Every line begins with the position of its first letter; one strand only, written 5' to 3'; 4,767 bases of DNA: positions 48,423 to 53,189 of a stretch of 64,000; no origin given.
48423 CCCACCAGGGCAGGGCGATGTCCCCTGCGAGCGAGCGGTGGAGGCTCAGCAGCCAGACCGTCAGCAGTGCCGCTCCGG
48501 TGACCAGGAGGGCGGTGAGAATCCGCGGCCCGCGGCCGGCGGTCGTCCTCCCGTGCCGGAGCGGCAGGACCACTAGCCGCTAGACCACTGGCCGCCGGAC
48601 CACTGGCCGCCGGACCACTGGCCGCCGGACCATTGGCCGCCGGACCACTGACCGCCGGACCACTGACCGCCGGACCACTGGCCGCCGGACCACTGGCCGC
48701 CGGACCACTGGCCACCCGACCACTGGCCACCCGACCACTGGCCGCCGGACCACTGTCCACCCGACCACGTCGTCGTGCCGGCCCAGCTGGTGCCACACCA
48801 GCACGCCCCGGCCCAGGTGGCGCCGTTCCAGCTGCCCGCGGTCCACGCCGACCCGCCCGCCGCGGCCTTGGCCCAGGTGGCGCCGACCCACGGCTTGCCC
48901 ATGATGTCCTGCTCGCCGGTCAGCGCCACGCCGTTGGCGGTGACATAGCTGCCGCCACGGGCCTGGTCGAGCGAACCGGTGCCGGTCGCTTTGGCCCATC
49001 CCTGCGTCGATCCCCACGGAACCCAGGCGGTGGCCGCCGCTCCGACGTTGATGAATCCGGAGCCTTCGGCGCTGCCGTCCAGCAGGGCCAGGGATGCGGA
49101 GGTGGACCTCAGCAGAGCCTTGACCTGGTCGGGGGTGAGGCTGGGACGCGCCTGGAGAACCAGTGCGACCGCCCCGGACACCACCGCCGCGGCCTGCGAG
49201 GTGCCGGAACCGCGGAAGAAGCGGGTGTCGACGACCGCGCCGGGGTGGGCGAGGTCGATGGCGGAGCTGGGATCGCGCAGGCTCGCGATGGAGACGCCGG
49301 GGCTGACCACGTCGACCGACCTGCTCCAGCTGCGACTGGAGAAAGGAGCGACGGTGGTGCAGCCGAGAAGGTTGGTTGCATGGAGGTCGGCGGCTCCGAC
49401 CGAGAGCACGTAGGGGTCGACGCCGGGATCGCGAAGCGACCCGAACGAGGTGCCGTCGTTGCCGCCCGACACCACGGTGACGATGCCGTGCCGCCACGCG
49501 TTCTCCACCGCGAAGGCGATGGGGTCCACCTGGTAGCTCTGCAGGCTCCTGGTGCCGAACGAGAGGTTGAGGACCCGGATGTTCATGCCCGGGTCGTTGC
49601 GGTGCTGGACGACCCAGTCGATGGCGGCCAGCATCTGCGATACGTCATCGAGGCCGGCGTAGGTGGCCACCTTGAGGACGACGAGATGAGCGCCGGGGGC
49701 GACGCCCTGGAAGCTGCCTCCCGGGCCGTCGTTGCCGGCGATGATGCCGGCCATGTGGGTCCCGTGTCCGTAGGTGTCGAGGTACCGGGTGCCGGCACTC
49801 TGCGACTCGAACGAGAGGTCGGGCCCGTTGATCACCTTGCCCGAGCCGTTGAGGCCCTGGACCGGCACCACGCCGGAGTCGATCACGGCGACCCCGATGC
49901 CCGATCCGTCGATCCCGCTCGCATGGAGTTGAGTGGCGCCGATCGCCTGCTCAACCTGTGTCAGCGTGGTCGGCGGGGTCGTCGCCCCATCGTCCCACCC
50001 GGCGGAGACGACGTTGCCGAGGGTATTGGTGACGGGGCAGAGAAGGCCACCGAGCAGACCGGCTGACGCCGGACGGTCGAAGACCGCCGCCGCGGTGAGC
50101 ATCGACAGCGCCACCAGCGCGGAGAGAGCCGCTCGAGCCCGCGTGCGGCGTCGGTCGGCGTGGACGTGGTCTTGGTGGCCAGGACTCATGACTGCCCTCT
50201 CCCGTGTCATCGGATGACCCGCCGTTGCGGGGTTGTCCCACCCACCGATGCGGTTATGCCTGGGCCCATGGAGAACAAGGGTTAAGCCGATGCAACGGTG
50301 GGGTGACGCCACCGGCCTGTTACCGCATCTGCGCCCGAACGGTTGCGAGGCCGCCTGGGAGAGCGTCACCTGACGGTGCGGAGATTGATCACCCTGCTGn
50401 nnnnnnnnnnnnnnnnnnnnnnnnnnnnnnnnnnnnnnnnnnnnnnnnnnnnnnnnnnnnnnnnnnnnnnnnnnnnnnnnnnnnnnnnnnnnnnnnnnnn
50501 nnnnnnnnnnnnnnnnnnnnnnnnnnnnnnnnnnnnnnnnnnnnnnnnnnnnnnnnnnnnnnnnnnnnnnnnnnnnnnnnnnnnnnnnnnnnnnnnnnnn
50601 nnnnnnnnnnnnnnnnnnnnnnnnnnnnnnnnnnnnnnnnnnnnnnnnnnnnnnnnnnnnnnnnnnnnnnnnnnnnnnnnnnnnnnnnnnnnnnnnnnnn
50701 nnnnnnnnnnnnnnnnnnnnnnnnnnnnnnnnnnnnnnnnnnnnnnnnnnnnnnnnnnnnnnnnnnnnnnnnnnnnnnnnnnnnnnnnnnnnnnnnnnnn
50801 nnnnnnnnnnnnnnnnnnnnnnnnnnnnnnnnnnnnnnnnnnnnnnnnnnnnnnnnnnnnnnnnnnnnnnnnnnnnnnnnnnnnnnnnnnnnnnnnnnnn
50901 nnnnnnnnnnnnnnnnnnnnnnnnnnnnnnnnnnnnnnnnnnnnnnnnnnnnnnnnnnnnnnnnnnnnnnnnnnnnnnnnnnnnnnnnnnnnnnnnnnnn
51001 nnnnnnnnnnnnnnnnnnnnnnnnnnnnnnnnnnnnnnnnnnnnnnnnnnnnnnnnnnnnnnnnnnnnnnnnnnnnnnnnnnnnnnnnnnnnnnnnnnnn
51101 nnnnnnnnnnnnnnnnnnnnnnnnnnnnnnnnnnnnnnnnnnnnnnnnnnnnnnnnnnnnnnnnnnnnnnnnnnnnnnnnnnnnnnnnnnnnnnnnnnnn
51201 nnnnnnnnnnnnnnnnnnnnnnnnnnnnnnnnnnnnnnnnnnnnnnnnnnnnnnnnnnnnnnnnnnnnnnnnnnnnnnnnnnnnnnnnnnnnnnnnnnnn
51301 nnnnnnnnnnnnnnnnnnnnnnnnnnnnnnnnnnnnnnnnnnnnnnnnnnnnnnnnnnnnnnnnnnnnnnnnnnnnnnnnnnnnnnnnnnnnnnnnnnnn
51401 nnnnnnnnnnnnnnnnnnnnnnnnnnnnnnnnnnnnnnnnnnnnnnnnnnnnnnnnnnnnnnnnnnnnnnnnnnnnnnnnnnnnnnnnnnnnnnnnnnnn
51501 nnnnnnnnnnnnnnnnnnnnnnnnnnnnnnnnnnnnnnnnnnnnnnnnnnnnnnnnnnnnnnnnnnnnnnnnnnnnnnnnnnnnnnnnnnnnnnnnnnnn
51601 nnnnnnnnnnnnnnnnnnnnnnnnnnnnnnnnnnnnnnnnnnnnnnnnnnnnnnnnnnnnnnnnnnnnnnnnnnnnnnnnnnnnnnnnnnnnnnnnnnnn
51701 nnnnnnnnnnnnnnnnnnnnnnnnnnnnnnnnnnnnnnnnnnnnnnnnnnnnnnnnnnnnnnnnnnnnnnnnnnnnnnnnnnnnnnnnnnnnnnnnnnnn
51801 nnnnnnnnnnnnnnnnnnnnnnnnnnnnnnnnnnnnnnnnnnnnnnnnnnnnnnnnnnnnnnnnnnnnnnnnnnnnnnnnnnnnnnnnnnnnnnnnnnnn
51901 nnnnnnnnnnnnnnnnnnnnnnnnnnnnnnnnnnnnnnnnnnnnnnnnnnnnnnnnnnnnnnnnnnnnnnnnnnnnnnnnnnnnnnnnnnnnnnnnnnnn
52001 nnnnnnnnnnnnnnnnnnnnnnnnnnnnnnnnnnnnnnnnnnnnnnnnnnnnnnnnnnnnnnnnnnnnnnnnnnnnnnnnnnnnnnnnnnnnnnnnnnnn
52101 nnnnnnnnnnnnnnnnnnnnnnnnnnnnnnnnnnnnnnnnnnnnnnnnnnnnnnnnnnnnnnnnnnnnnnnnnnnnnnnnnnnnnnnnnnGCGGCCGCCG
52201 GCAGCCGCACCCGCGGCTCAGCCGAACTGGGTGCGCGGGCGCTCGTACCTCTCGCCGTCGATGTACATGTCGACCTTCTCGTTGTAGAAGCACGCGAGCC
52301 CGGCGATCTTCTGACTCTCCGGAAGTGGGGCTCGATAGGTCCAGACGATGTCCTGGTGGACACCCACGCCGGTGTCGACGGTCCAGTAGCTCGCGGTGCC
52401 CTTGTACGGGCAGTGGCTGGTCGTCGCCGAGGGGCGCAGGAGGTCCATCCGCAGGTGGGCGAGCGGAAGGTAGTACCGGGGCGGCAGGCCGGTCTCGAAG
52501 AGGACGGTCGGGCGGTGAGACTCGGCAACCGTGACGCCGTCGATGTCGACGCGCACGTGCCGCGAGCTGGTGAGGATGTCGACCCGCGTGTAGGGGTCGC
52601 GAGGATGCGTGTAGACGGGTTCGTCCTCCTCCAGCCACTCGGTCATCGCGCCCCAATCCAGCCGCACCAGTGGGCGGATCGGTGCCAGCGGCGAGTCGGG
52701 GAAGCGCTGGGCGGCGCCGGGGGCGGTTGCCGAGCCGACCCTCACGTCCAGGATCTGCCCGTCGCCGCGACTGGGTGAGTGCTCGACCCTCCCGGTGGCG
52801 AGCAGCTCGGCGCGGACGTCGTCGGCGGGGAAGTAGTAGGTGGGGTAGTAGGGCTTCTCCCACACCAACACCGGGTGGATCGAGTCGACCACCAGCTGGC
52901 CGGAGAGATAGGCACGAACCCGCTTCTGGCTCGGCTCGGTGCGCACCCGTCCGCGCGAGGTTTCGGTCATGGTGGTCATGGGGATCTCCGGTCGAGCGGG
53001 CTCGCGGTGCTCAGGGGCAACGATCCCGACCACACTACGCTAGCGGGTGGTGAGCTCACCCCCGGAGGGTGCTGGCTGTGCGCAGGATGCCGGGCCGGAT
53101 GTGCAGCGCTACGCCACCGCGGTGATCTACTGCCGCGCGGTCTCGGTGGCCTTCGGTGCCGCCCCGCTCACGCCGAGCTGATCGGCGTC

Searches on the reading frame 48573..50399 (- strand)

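Call 36: search_protein_families(library=pfam, proteins=[window:48573-50399:-], max_evalue=0.001)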
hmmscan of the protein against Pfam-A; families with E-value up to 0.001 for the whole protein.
window:48573-50399:- (608 aa): 1 family
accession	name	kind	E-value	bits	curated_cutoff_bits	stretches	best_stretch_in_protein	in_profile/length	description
PF00082.27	Peptidase_S8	-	1.6e-40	139.7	21.8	1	165-435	1-274/288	Subtilase family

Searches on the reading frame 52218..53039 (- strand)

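Call 36: search_protein_families(library=pfam, proteins=[window:52218-53039:-], max_evalue=0.001)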
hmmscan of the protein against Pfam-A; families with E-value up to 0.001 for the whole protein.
window:52218-53039:- (273 aa): 1 family
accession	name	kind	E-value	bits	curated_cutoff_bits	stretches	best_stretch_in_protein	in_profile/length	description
PF04248.19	NTP_transf_9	-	6.8e-49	164.1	22.1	2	162-254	1-93/93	Domain of unknown function (DUF427)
